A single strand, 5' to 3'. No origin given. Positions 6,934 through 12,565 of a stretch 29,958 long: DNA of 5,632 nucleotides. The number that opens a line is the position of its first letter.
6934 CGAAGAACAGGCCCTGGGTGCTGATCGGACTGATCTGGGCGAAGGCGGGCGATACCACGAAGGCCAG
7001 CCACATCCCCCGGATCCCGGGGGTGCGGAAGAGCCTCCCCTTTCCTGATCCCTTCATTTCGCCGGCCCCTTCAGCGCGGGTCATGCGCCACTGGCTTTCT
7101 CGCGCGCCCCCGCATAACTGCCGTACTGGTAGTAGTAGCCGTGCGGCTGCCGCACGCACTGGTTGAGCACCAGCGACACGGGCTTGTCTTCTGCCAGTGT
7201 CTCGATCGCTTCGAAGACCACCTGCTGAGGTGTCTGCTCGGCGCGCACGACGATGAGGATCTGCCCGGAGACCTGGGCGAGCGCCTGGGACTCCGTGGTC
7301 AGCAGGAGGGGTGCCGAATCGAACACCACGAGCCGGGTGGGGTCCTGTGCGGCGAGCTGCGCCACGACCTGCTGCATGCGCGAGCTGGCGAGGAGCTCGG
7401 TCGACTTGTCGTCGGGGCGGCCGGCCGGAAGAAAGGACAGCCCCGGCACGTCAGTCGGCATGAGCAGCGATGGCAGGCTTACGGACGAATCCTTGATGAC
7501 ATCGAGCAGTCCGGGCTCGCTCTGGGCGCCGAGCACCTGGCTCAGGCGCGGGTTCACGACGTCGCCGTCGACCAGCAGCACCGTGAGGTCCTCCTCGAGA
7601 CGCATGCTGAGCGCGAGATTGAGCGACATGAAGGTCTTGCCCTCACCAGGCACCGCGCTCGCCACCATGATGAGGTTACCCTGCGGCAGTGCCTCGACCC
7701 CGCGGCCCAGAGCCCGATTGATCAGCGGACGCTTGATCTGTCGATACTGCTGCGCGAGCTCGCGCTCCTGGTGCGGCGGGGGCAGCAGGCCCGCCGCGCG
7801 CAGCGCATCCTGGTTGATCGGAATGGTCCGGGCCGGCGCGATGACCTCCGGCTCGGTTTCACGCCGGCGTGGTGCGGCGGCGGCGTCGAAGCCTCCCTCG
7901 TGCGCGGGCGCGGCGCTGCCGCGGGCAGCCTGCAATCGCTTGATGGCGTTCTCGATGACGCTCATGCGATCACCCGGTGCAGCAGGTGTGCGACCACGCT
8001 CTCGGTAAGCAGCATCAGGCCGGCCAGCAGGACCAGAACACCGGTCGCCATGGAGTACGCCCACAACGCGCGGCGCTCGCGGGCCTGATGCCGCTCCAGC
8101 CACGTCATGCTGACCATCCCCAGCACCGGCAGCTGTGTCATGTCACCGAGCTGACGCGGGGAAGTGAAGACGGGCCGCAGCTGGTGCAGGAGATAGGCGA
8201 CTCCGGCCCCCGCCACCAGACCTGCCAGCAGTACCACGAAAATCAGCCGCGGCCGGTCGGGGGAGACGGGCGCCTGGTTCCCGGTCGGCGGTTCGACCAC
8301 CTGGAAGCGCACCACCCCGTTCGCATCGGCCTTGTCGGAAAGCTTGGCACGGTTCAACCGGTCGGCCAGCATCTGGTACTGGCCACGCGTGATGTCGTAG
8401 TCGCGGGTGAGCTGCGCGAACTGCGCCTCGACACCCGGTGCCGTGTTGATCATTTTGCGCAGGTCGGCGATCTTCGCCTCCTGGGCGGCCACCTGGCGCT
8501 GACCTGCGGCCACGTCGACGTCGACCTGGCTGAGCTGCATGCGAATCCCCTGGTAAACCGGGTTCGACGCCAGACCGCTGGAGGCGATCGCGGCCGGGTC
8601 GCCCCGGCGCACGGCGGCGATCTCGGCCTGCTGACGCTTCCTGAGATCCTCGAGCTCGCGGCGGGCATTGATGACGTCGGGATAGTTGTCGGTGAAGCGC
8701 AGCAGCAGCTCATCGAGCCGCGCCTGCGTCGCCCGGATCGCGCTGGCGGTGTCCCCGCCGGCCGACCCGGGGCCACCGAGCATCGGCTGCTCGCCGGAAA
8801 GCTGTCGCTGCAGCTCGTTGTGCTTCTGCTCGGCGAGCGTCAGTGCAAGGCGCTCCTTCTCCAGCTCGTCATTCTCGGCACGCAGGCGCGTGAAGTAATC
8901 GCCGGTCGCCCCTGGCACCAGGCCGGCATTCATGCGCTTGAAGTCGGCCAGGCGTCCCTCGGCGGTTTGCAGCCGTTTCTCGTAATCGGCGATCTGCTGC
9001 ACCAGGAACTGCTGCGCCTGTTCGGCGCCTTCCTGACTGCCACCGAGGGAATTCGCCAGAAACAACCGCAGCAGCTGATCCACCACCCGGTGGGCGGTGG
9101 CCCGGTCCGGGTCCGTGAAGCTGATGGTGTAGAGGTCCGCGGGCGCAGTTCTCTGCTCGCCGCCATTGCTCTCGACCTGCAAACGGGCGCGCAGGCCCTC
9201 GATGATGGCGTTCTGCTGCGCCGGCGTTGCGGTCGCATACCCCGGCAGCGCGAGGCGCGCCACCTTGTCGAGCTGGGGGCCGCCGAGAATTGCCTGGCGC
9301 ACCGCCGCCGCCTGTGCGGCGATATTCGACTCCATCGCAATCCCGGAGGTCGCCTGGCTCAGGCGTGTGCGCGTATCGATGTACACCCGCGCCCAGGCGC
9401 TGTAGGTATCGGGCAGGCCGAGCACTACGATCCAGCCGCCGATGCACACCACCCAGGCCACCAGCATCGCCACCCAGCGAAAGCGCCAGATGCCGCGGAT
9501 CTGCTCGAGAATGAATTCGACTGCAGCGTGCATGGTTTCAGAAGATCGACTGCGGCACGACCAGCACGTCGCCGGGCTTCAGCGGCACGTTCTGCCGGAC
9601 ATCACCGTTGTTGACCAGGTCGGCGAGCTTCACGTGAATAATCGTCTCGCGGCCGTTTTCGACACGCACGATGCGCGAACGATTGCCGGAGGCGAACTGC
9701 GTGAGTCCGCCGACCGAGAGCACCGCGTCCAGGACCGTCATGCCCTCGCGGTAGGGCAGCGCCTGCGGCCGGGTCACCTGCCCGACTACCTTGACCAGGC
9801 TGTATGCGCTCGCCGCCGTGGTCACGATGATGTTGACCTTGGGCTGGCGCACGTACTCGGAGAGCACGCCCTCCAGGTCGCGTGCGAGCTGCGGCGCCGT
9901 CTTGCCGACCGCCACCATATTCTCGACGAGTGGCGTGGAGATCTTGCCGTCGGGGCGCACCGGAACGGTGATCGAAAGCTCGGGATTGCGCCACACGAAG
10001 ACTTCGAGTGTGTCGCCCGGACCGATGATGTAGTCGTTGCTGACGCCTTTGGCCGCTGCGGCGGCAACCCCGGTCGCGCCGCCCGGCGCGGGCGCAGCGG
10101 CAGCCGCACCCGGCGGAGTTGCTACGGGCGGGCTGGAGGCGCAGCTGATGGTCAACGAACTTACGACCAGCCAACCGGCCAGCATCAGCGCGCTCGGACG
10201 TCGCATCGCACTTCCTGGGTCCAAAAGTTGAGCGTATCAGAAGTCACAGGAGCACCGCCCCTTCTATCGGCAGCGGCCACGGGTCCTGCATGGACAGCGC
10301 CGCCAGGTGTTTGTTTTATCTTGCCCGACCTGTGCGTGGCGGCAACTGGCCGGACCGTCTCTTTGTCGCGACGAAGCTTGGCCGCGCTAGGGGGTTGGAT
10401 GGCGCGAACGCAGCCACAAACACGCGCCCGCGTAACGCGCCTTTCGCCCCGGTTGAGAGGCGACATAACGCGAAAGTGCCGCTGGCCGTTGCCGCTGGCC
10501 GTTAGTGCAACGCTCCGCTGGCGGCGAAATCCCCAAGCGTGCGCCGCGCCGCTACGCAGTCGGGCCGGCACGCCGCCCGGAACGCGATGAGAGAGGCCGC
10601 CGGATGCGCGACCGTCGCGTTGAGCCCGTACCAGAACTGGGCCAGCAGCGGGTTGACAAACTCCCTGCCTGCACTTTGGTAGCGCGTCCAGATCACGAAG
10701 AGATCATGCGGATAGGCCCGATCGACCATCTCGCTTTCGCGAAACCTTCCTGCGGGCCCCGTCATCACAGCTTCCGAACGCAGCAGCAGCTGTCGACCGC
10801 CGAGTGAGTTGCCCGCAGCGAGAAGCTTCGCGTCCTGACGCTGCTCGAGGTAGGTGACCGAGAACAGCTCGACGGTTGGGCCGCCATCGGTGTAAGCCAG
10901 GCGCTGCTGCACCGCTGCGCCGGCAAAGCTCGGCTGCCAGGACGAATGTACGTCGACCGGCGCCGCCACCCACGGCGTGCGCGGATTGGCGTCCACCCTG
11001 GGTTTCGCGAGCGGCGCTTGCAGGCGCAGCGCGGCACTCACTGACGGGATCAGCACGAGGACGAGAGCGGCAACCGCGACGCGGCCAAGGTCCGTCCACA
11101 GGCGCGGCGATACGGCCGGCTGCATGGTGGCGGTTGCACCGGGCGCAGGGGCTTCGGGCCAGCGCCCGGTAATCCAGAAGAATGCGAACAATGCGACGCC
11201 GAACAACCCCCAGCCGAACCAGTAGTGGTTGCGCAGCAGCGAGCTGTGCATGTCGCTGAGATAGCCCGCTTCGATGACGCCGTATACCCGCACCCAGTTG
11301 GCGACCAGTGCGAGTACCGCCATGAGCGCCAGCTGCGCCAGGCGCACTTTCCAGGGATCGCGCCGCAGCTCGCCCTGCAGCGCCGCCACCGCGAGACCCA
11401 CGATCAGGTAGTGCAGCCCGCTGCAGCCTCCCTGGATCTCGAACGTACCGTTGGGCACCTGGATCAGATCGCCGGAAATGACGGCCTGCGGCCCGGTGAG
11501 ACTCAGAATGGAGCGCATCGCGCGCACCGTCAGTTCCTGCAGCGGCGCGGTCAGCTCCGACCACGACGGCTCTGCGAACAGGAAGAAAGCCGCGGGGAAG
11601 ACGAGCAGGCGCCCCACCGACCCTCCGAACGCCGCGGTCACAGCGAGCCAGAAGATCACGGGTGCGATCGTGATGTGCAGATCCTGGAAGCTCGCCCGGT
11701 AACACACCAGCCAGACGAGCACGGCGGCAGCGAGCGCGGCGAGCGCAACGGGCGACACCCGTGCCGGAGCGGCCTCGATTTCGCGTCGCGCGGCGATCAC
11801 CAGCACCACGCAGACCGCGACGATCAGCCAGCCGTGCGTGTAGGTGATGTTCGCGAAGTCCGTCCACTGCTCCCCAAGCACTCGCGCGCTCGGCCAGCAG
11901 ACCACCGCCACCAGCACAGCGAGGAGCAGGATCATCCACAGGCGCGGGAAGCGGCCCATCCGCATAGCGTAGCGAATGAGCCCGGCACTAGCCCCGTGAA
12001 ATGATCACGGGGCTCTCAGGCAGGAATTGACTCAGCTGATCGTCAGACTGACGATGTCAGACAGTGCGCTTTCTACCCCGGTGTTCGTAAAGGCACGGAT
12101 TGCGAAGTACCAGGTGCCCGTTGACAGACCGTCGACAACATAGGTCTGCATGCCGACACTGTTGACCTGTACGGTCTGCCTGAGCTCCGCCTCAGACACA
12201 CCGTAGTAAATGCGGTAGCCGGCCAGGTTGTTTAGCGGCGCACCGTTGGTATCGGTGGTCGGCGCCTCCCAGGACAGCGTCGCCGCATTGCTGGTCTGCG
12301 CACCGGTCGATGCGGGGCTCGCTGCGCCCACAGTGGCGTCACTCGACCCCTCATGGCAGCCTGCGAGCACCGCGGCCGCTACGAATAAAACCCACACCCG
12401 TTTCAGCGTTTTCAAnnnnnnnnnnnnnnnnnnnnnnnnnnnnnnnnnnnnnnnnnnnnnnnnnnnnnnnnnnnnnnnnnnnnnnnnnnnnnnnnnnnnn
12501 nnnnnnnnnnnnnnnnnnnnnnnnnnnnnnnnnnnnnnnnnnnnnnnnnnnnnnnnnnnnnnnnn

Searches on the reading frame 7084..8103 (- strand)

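Call 8: search_protein_families(library=ncbifam, proteins=[window:7084-8103:-], max_evalue=0.001)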
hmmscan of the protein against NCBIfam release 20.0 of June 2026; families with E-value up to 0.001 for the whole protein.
window:7084-8103:- (340 aa): 8 families
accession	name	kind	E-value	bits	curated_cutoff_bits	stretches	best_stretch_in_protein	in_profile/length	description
TIGR03018.1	pepcterm_TyrKin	hypoth_equivalog_domain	2e-67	226.6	230.65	1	108-314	3-207/207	XrtA-associated tyrosine autokinase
TIGR01007.1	eps_fam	subfamily_domain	2e-20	73.2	108.05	1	144-328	19-204/204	polysaccharide biosynthesis tyrosine autokinase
TIGR01005.1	eps_transp_fam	subfamily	3.8e-19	68.4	411.7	1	142-316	546-718/754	exopolysaccharide transport protein family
NF008568.0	PRK11519.1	equivalog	3.9e-17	61.7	1068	1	141-330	525-711/720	tyrosine-protein kinase Wzc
TIGR03029.1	EpsG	equivalog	6.3e-12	45.2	313.8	1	142-292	103-249/274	chain length determinant protein tyrosine kinase EpsG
NF007350.0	PRK09841.1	equivalog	9.5e-12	43.8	1248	1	142-330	531-718/726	tyrosine-protein kinase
TIGR01968.1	minD_bact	equivalog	1.6e-05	24.4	212.9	1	143-288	2-143/261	septum site-determining protein MinD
NF008669.0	PRK11670.1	equivalog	0.00041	19.3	348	1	143-196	108-160/369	iron-sulfur cluster carrier protein ApbC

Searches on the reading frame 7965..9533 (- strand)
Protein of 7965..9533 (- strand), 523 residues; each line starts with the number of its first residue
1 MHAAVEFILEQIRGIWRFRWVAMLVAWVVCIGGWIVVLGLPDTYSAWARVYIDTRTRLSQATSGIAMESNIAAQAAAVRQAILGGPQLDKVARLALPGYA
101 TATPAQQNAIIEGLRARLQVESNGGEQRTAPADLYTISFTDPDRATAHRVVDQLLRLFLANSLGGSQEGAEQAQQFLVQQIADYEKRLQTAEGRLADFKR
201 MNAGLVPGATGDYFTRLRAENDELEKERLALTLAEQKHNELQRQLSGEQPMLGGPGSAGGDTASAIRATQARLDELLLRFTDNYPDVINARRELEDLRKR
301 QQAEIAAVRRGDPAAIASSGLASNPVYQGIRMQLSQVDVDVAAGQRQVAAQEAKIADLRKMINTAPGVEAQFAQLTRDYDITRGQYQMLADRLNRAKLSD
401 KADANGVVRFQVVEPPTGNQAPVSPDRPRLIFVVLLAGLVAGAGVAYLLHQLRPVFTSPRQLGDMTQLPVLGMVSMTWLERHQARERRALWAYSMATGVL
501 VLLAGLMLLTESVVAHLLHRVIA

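Call 8: search_protein_families(library=ncbifam, proteins=[window:7965-9533:-], max_evalue=0.001)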
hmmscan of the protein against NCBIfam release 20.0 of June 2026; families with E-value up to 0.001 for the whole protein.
window:7965-9533:- (523 aa): 5 families
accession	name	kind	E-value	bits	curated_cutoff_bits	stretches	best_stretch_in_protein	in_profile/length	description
TIGR03007.1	pepcterm_ChnLen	equivalog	8.7e-129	430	278.85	1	8-510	3-496/498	XrtA system polysaccharide chain length determinant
TIGR03017.1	EpsF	equivalog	7.4e-11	41.4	422.75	1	135-475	134-444/444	chain length determinant protein EpsF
NF008568.0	PRK11519.1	equivalog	5.3e-07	28.2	1068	0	107-201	207-296/720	tyrosine-protein kinase Wzc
TIGR01005.1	eps_transp_fam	subfamily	4.6e-06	25.1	411.7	1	133-476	155-479/754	exopolysaccharide transport protein family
NF007350.0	PRK09841.1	equivalog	5.9e-06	24.7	1248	1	345-485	347-482/726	tyrosine-protein kinase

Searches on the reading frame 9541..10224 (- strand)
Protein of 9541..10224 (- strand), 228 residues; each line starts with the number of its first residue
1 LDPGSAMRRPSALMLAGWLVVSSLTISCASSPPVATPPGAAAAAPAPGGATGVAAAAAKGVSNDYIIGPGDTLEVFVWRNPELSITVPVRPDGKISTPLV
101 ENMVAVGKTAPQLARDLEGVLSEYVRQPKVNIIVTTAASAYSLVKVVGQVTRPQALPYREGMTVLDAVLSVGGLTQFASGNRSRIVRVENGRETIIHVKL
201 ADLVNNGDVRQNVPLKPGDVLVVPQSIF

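Call 8: search_protein_families(library=ncbifam, proteins=[window:9541-10224:-], max_evalue=0.001)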
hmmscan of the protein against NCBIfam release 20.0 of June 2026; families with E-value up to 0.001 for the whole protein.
window:9541-10224:- (228 aa): 4 families
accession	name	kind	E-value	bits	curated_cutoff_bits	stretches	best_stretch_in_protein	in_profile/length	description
TIGR03027.2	pepcterm_export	equivalog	9.9e-67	223.8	180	1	64-228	2-169/169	XrtA/PEP-CTERM system exopolysaccharide export protein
NF041843.1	EpsY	equivalog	7.2e-25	87.4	320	1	62-223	50-210/211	exopolysaccharide export protein EpsY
NF011658.0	PRK15078.1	subfamily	1.2e-22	80.3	333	1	63-225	83-251/380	polysaccharide export protein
TIGR03028.1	EpsE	equivalog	2.4e-21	76.2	262.65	1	64-224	1-160/239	polysaccharide export protein EpsE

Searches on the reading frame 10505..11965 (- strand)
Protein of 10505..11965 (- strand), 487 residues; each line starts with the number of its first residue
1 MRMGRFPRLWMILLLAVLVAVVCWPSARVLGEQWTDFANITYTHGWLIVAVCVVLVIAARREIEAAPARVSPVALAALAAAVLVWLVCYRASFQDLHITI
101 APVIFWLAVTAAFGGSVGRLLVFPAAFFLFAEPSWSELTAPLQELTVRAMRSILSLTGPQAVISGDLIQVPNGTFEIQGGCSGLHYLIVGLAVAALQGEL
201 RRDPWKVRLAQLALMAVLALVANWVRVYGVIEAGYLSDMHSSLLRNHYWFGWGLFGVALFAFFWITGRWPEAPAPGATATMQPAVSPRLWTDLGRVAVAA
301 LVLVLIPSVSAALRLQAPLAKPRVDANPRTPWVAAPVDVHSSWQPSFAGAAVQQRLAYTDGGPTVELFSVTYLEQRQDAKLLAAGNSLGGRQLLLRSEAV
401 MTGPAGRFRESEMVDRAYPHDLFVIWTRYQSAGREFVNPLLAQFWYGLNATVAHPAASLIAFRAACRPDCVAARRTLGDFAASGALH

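Call 8: search_protein_families(library=ncbifam, proteins=[window:10505-11965:-], max_evalue=0.001)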
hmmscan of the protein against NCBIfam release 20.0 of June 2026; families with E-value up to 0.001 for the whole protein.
window:10505-11965:- (487 aa): 13 families
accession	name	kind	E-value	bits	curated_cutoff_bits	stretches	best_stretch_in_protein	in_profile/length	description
TIGR03109.2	exosort_XrtA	exception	8.4e-58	195.8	208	1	11-269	2-259/261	exosortase A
TIGR02602.1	8TM_EpsH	subfamily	2.3e-37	128.8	105.55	1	41-269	9-240/241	exosortase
NF038142.1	exosort_XrtW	exception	1.2e-25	89.8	425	1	10-282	3-281/494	exosortase W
TIGR04152.1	exosort_VPLPA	exception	6.4e-15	55.2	400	1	38-263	6-236/486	VPLPA-CTERM-specific exosortase XrtD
TIGR04178.1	exo_archaeo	signature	4.8e-14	52.4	23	1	175-269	1-94/97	exosortase/archaeosortase family protein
NF035943.2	exosort_XrtV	exception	4.4e-13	49.1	313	1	12-265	6-262/270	exosortase V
NF033464.1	cyanoexo_CrtC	exception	1.6e-07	31.2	225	1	131-228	135-234/278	cyanoexosortase C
TIGR02914.1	EpsI_fam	equivalog_domain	2.5e-05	23.8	42.8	1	340-448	18-131/174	exosortase C-terminal domain/associated protein EpsI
TIGR04151.1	exosort_VPDSG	exception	4.4e-05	23.1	300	1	8-263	25-293/306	VPDSG-CTERM-specific exosortase XrtC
TIGR04476.1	exosort_XrtN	exception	4.9e-05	22.6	200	1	76-228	52-210/406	exosortase N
TIGR04489.1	exosort_XrtO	exception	9.3e-05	21.4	250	1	117-229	101-218/451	exosortase O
TIGR03763.1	cyanoexo_CrtA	exception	0.00014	21.5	150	1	75-227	60-217/260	cyanoexosortase A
TIGR03762.1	archaeo_artC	exception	0.00028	20.8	100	1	171-265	173-271/274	archaeosortase C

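Call 18: find_related_loci(query=window:10505-11965:-, collection=genome_contigs, flank=4000)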
Query window:10505-11965:- (487 aa) in genome_contigs; peptide patterns used: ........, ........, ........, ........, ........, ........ (x = any residue, [..] = any of these).
24 stretches matched a pattern; 3 encode a relative of the query (tblastn E <= 1e-3); 3 distinct loci.
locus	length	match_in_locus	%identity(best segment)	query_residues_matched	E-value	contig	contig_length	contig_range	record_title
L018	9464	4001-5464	61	1-486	1e-178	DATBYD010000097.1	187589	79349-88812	MAG TPA_asm: Steroidobacteraceae bacterium isolate SMAG_U7584 k141_1568719, whole genome shotgun sequence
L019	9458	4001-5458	61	1-483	1e-176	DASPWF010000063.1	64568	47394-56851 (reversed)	MAG TPA_asm: Steroidobacteraceae bacterium isolate SMAG_U12349 k141_1242257, whole genome shotgun sequence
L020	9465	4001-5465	62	1-486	5e-165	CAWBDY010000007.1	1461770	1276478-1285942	MAG: uncultured Gammaproteobacteria bacterium isolate MFD00731.bin.1.167 genome assembly, contig: contig_6582, whole gen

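Call 42: find_related_loci(query=A3, collection=metagenome_contigs, flank=2500)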
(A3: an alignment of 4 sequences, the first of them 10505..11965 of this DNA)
Query A3 (487 aa) in metagenome_contigs; peptide patterns used: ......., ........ (x = any residue, [..] = any of these).
157 stretches matched a pattern; 83 encode a relative of the query (tblastn E <= 1e-3); the best 80 are kept; 80 distinct loci.
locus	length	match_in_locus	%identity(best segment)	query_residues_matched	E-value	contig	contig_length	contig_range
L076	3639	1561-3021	94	1-487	0e+0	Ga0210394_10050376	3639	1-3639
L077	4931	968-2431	62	1-486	0e+0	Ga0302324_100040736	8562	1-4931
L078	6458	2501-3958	61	1-483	2e-178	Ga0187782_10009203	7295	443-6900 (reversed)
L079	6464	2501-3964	61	1-486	1e-177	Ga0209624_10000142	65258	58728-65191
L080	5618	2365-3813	60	1-480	3e-179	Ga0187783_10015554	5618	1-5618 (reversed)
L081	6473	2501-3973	60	1-487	1e-173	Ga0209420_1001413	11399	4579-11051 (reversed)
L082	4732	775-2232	59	1-483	2e-174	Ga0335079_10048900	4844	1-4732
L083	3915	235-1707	58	1-487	1e-176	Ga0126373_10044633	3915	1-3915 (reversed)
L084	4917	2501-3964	59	1-483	5e-172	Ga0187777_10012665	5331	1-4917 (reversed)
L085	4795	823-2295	58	1-486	7e-170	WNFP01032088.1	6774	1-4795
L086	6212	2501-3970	60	1-485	3e-168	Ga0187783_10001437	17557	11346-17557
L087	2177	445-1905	59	6-486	0e+0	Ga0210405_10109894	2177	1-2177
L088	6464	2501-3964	58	1-483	9e-162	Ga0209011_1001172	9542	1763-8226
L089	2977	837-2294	56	1-484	1e-170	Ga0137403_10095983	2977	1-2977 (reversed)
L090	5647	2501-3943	57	8-487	1e-161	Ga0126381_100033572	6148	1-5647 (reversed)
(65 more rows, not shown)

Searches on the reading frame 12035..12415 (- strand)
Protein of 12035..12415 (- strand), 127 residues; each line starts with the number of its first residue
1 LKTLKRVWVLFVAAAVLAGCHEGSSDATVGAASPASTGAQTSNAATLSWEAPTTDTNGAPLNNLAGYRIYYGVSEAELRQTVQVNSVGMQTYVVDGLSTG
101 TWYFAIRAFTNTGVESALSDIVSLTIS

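Call 8: search_protein_families(library=ncbifam, proteins=[window:12035-12415:-], max_evalue=0.001)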
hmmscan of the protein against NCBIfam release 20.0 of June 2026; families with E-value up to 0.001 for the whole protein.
window:12035-12415:- (127 aa): 0 families

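Call 75: search_protein_families(library=pfam, proteins=[window:12035-12415:-], max_evalue=0.001)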
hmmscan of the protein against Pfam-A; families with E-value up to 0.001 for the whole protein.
window:12035-12415:- (127 aa): 1 family
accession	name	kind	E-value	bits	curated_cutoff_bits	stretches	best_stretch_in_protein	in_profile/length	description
PF00041.27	fn3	-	2.1e-06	28.3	25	1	39-120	10-79/84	Fibronectin type III domain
